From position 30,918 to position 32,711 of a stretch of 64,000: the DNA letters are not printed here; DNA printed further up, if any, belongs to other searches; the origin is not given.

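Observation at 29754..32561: Gfo/Idh/MocA oxidoreductase adjacent to a secreted TIM-barrel-DUF1080 fusion (candidate glycoside 3-oxidation route)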

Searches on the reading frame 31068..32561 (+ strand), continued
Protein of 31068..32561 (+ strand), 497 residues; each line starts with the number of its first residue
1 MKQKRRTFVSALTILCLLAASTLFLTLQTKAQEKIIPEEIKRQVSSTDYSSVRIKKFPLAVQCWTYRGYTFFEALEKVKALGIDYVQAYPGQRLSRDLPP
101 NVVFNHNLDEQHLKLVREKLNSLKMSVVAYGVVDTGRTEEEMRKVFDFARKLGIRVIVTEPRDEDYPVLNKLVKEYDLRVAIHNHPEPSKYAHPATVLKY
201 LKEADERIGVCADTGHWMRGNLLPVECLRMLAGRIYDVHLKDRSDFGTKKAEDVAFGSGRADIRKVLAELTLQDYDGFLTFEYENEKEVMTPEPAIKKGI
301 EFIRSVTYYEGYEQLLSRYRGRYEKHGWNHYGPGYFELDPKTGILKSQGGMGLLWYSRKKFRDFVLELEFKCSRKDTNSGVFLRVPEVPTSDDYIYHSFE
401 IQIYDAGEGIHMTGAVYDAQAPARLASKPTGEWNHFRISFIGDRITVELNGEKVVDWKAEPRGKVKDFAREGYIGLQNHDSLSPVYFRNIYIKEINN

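Call 51: predict_structure(alignment_id=A1)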
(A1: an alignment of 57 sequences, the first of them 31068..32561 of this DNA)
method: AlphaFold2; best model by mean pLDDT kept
length: 497 residues; sequences in the alignment: 57
mean_pLDDT: 91.6   pTM: 0.88
mean pLDDT of the five models: 91.6, 91.0, 90.5, 90.3, 89.6
residues with pLDDT >= 90: 390; 70-90: 81; 50-70: 22; < 50: 4
segments of 3 or more residues with pLDDT < 50: 28-30
pLDDT, mean of each block of 10 residues (from residue 1): 70 79 55 79 97 96 97 98 97 97 96 98 98 91 97 96 95 97 92 93 95 95 97 96 88 94 98 96 94 97 97 92 91 91 93 90 97 94 83 70 92 92 95 97 96 94 78 88 92 88
secondary structure, 60 per line:
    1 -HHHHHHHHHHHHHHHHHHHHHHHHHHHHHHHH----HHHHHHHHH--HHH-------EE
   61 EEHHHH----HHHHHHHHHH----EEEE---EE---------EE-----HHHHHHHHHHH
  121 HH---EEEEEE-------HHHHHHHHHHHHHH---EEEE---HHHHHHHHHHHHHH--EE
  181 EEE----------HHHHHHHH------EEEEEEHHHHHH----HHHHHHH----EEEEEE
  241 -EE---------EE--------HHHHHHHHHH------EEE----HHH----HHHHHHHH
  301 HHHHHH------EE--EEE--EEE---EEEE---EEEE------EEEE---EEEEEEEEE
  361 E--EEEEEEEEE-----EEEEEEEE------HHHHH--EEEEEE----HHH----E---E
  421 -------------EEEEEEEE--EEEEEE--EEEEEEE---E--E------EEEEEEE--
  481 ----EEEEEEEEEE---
elements in order: H2-33 H38-46 E59-62 H63-66 H71-80 E85-88 H110-122 E126-131 H139-152 E156-159 H163-176 E179-183 H194-201 E208-213 H214-219 H224-230 E235-240 H263-272 E279-281 H293-306 E317-319 E322-324 E328-331 E335-338 E345-348 E352-361 E364-372 E378-385 H392-396 E399-404 E434-441 E444-449 E452-458 E472-478 E485-494

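Call 53: fold_search(model_id=the predicted structure, library=pdb)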
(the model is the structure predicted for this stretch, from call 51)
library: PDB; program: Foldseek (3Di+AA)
matches with E <= 10: 1904; with E <= 0.001: 315
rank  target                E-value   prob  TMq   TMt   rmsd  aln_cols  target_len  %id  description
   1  3p6l                  3.4e-23  1.00  0.48  0.89   1.7       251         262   33  Crystal structure of a Sugar phosphate isomerase/epimerase (BDI_1903) from Parabacteroides distasonis ATCC 8503 at 1.85  (released 2010-12-08)
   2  3lmz                  1.3e-19  1.00  0.45  0.86   3.0       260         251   27  Crystal structure of Putative sugar isomerase. (YP_001305105.1) from Parabacteroides distasonis ATCC 8503 at 1.44 A reso (released 2010-02-23)
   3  4kw2                  3.3e-17  1.00  0.42  0.83   3.8       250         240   32  Crystal structure of a Putative uncharacterized protein (BDI_1873) from Parabacteroides distasonis ATCC 8503 at 2.32 A r (released 2013-07-03)
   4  3u1x_A                1.3e-14  1.00  0.32  0.71   3.7       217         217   22  Crystal structure of a putative glycosyl hydrolase (BDI_1869) from Parabacteroides distasonis ATCC 8503 at 1.70 A reso (released 2011-10-26)
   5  3s5q                  2.3e-14  1.00  0.33  0.73   3.0       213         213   26  Crystal structure of a putative glycosyl hydrolase (BDI_2473) from Parabacteroides distasonis ATCC 8503 at 1.85 A resolu (released 2011-06-15)
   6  3imm_A                5.5e-14  1.00  0.31  0.74   3.5       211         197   26  Crystal structure of Putative glycosyl hydrolase (YP_001301887.1) from Parabacteroides distasonis ATCC 8503 at 2.00 A  (released 2009-08-18)
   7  3u1x_B                9.2e-14  1.00  0.32  0.68   3.5       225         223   21  Crystal structure of a putative glycosyl hydrolase (BDI_1869) from Parabacteroides distasonis ATCC 8503 at 1.70 A reso (released 2011-10-26)
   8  3h3l_C                1.3e-13  1.00  0.31  0.67   4.6       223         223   27  Crystal structure of PUTATIVE SUGAR HYDROLASE (YP_001304206.1) from Parabacteroides distasonis ATCC 8503 at 1.59 A res (released 2009-04-28)
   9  3h3l_B                1.9e-13  1.00  0.29  0.59   5.9       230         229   26  Crystal structure of PUTATIVE SUGAR HYDROLASE (YP_001304206.1) from Parabacteroides distasonis ATCC 8503 at 1.59 A res (released 2009-04-28)
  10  8v31_C                4.3e-13  1.00  0.32  0.61   3.5       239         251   26  Structure of Alistipes sp. 3-Keto-2-hydroxy-glucal-hydratase AL2 (released 2024-06-19)
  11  3h3l_A                4.8e-13  1.00  0.31  0.63   5.3       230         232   27  Crystal structure of PUTATIVE SUGAR HYDROLASE (YP_001304206.1) from Parabacteroides distasonis ATCC 8503 at 1.59 A res (released 2009-04-28)
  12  9fbe_A                4.8e-13  1.00  0.31  0.58   4.1       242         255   23  3-keto-glycoside eliminase/hydratase in komplex with 2-hydroxy-3-keto-glucal (released 2025-10-29)
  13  8rr2_A                1.1e-12  1.00  0.32  0.60   3.9       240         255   24  3-keto-glycoside eliminase/hydratase in komplex with alpha-3-keto-glucose (released 2024-08-07)
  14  3nmb                  1.3e-12  1.00  0.32  0.60   4.0       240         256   26  Crystal structure of a putative sugar hydrolase (BACOVA_03189) from Bacteroides ovatus at 2.40 A resolution (released 2010-08-18)
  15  4hxc                  1.4e-12  1.00  0.32  0.59   4.0       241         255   24  Crystal structure of a putative glycosyl hydrolase (BACUNI_00951) from Bacteroides uniformis ATCC 8492 at 2.15 A resolut (released 2012-11-28)
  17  8tda_A                2.5e-12  1.00  0.32  0.59   4.0       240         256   24  Structure of Bacteroides thetaiotaomicron 3-Keto-2-hydroxy-glucal-hydratase BT2 (released 2024-06-12)
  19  9fbe_B                4.0e-12  1.00  0.32  0.60   4.0       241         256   24  3-keto-glycoside eliminase/hydratase in komplex with 2-hydroxy-3-keto-glucal (released 2025-10-29)
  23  8v31_A                8.4e-12  1.00  0.32  0.63   4.0       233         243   27  Structure of Alistipes sp. 3-Keto-2-hydroxy-glucal-hydratase AL2 (released 2024-06-19)
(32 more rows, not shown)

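Call 73: search_protein_representatives(protein=window:31068-32561:+)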
Query: 497 residues. Proteins with E-value up to 0.001 (for the whole library): 6790; up to 1e-10: 2428; up to 1e-30: 322. The best 150 are listed.
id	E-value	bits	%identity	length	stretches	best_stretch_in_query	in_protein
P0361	1.6e-200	683.3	56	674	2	44-497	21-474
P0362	1.1e-189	647.6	61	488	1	45-495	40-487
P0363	7.5e-127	440.4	33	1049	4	59-290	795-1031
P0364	1.8e-103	363.3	40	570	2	57-311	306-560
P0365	8.6e-100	351.1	52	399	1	112-433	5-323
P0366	1.8e-97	343.5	32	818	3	55-312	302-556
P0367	2.2e-93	330.0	60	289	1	224-481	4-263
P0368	1.8e-83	297.3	46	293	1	19-307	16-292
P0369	2.6e-83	296.8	70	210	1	249-428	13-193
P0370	7.5e-82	291.9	42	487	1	54-494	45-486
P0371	3.4e-76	273.3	64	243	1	309-495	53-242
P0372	8.2e-74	265.4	64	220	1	314-496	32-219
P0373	7.5e-73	262.3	41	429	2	56-296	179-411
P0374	5.1e-71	256.2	54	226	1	13-230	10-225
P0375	5.3e-70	252.8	38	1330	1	57-495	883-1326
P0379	3.0e-67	243.8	36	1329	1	59-494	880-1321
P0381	4.9e-65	236.5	37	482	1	57-494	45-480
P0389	7.0e-62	226.1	39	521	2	56-290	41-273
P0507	2.3e-40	155.1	35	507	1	67-494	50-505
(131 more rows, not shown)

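Call 74: search_protein_families(library=pfam, proteins=[P0375, P0379, P0361, P0363, P0366, P0370, P0381, P0389, P0364, P0507], max_evalue=0.0001)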
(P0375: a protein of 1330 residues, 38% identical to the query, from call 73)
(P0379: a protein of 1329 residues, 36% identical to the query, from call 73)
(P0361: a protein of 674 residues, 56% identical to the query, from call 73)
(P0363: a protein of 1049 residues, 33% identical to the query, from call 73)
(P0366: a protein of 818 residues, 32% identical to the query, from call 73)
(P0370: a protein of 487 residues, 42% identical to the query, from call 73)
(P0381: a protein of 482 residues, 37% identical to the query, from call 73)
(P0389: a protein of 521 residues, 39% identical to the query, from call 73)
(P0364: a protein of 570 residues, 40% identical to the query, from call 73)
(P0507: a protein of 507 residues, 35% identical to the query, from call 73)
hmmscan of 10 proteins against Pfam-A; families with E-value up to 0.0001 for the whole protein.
P0375 (1330 aa): 4 families
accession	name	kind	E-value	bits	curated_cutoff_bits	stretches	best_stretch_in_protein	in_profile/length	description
PF06439.18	3keto-disac_hyd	-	1.9e-38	132.9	26.8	1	1140-1324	2-187/187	3-keto-disaccharide hydrolase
PF13646.12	HEAT_2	-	1.7e-33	115.2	27.7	3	154-233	5-86/88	HEAT repeats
PF01261.30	AP_endonuc_2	-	4.4e-19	69.6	31.1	1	941-1121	33-245/249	Xylose isomerase-like TIM barrel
PF02985.28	HEAT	-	9.9e-05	22.7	23.5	0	181-205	2-26/31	HEAT repeat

P0379 (1329 aa): 5 families
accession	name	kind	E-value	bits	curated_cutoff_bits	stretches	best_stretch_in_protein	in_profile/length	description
PF06439.18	3keto-disac_hyd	-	2.7e-38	132.3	26.8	1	1135-1320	1-187/187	3-keto-disaccharide hydrolase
PF13646.12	HEAT_2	-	5.1e-34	116.9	27.7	3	314-392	2-81/88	HEAT repeats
PF01261.30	AP_endonuc_2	-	8.1e-20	72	31.1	1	896-1111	1-236/249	Xylose isomerase-like TIM barrel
PF00514.29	Arm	-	1.3e-05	25.5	20.6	0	436-459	14-37/41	Armadillo/beta-catenin-like repeat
PF02985.28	HEAT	-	1.7e-05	25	23.5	0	436-461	2-27/31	HEAT repeat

P0361 (674 aa): 3 families
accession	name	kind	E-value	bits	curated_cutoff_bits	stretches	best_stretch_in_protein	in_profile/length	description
PF06439.18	3keto-disac_hyd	-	8.5e-76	254.6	26.8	2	479-670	1-187/187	3-keto-disaccharide hydrolase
PF01261.30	AP_endonuc_2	-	2.4e-19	70.5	31.1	1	53-282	2-248/249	Xylose isomerase-like TIM barrel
PF20407.5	DUF1583_N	-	7.1e-07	29.6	22.9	0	393-438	74-119/150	Domain of unknown function (DUF1583_N)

P0363 (1049 aa): 1 family
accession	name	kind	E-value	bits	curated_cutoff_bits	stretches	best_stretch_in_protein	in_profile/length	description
PF01261.30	AP_endonuc_2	-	9.9e-54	183.1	31.1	3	551-763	31-231/249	Xylose isomerase-like TIM barrel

P0366 (818 aa): 1 family
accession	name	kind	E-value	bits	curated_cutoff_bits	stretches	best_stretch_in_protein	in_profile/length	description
PF01261.30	AP_endonuc_2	-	2.5e-33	116.3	31.1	3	159-291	114-247/249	Xylose isomerase-like TIM barrel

P0370 (487 aa): 2 families
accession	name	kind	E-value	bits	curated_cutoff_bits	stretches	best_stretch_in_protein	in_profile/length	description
PF06439.18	3keto-disac_hyd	-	2e-41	142.5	26.8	1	318-485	23-187/187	3-keto-disaccharide hydrolase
PF01261.30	AP_endonuc_2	-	5.6e-21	75.8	31.1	1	67-278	2-233/249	Xylose isomerase-like TIM barrel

P0381 (482 aa): 2 families
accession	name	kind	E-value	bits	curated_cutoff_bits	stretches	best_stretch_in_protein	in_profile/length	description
PF06439.18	3keto-disac_hyd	-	2.6e-36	125.9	26.8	1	295-479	1-187/187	3-keto-disaccharide hydrolase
PF01261.30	AP_endonuc_2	-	1.1e-17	65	31.1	1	64-282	2-244/249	Xylose isomerase-like TIM barrel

P0389 (521 aa): 2 families
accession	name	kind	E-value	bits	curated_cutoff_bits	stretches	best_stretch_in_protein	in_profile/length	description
PF06439.18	3keto-disac_hyd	-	4.4e-34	118.6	26.8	1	345-518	23-186/187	3-keto-disaccharide hydrolase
PF01261.30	AP_endonuc_2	-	1.1e-14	55.2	31.1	1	148-284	108-246/249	Xylose isomerase-like TIM barrel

P0364 (570 aa): 1 family
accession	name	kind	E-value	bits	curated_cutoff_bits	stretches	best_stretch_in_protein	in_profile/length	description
PF01261.30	AP_endonuc_2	-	2.6e-37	129.3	31.1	2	324-540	1-234/249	Xylose isomerase-like TIM barrel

P0507 (507 aa): 2 families
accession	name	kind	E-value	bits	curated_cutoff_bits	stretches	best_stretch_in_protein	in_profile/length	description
PF06439.18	3keto-disac_hyd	-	2.9e-37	129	26.8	1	315-504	1-187/187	3-keto-disaccharide hydrolase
PF01261.30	AP_endonuc_2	-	2.3e-15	57.4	31.1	1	125-304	74-246/249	Xylose isomerase-like TIM barrel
